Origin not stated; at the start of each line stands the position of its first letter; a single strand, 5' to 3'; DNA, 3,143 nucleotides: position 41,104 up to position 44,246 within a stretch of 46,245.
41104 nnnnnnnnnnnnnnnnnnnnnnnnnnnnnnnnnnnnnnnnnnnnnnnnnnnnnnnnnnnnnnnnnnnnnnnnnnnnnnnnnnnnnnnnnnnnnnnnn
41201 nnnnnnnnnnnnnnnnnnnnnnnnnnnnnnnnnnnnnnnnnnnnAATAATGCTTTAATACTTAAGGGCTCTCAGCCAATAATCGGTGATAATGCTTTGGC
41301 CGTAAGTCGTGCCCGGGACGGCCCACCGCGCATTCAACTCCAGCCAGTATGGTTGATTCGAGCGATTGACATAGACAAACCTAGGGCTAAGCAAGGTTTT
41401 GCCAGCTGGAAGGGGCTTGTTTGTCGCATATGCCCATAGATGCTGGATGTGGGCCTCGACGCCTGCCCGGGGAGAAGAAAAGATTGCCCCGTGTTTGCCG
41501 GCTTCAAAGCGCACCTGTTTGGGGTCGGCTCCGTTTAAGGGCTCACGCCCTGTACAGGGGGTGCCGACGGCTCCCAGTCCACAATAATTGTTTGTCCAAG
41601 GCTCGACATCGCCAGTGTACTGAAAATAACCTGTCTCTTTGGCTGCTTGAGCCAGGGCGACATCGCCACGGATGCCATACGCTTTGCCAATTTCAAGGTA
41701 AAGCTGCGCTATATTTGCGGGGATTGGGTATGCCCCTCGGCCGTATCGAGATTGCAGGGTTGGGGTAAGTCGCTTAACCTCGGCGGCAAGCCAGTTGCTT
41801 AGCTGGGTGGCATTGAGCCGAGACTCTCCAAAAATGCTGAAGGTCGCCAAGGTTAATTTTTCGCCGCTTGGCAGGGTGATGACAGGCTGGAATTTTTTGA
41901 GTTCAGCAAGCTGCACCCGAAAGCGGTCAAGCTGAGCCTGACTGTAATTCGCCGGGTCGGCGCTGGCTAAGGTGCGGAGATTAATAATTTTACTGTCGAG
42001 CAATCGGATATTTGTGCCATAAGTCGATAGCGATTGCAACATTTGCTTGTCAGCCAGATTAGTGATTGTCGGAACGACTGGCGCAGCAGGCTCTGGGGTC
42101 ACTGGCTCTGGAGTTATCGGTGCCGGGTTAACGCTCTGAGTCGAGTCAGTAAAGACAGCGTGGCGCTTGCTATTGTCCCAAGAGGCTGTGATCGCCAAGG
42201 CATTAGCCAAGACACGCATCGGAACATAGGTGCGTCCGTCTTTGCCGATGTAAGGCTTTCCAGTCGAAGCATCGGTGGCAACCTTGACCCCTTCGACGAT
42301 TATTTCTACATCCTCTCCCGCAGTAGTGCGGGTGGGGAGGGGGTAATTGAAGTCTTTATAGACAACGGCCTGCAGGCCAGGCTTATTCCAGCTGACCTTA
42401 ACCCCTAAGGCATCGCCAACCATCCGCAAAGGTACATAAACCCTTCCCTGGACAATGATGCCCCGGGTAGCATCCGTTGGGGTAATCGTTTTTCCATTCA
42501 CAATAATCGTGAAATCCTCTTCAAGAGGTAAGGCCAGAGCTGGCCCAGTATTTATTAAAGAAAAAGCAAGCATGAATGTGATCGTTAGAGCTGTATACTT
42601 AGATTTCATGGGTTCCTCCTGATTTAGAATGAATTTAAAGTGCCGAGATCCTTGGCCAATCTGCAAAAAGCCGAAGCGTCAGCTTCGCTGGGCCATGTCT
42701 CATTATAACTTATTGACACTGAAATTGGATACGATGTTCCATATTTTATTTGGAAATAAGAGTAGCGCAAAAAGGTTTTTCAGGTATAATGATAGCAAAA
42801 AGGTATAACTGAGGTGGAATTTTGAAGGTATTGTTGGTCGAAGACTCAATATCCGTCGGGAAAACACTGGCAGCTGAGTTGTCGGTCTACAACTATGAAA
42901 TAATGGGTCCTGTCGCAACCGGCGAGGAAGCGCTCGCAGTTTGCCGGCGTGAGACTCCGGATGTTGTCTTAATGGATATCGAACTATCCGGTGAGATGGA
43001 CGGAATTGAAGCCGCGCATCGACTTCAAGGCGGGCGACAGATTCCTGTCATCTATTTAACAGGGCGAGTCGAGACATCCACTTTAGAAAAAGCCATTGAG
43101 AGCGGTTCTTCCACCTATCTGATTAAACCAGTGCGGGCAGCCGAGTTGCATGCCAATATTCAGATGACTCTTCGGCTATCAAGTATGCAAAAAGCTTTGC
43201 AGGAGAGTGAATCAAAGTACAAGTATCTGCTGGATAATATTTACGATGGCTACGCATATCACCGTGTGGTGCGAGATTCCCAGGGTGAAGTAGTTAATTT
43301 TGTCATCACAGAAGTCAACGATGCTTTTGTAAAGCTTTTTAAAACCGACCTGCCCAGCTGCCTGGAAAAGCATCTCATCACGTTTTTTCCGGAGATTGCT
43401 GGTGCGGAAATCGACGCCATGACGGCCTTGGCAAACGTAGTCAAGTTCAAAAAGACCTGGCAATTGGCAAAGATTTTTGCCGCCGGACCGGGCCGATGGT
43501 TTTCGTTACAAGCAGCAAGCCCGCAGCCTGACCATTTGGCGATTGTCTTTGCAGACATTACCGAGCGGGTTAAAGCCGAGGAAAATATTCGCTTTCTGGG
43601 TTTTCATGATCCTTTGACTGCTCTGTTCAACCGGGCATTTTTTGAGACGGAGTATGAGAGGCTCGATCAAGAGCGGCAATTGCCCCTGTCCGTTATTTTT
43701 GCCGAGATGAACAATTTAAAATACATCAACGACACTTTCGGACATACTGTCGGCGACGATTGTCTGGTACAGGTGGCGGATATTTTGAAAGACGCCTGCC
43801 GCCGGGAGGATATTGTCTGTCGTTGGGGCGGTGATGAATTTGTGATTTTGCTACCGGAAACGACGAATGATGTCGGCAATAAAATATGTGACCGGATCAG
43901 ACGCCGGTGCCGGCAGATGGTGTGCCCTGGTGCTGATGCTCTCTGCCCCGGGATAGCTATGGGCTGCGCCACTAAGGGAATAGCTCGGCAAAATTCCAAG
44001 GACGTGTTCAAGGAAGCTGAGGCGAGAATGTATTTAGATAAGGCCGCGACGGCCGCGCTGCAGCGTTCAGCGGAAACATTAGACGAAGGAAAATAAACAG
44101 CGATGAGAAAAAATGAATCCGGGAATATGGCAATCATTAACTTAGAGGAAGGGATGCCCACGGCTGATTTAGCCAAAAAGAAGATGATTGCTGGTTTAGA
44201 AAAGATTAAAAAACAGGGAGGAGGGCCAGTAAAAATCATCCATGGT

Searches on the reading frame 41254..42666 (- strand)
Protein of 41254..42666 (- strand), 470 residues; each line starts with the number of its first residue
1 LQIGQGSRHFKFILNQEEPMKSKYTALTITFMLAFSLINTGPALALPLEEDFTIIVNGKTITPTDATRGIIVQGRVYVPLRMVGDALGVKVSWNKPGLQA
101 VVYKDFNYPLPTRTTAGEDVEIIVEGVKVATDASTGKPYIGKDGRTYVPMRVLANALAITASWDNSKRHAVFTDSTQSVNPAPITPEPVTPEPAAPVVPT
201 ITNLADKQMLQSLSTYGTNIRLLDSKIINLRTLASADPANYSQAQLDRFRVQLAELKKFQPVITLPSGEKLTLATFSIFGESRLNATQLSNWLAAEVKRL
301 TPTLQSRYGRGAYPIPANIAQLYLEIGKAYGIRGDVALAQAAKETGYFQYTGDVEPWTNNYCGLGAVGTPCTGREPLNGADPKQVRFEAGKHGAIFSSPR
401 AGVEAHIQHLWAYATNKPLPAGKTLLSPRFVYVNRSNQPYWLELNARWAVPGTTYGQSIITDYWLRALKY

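Call 30: search_protein_families(library=pfam, proteins=[window:41254-42666:-], max_evalue=0.001)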
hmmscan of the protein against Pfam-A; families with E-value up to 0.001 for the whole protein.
window:41254-42666:- (470 aa): 2 families
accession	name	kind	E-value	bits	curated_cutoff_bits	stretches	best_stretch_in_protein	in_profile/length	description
PF07833.16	Cu_amine_oxidN1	-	6.8e-17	61.8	24.2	1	126-178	4-52/108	Copper amine oxidase N-terminal domain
PF01832.25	Glucosaminidase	-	1.7e-09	38.8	30.2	1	321-416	2-81/123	Mannosyl-glycoprotein endo-beta-N-acetylglucosaminidase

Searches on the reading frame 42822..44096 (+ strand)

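Call 30: search_protein_families(library=pfam, proteins=[window:42822-44096:+], max_evalue=0.001)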
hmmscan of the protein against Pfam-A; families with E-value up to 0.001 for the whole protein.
window:42822-44096:+ (424 aa): 2 families
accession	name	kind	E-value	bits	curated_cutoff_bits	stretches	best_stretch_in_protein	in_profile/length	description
PF00990.26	GGDEF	-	4.4e-36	124.5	23.8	1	261-409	2-157/161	Diguanylate cyclase, GGDEF domain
PF00072.30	Response_reg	-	3.4e-20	72.7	30.2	1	3-113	1-110/111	Response regulator receiver domain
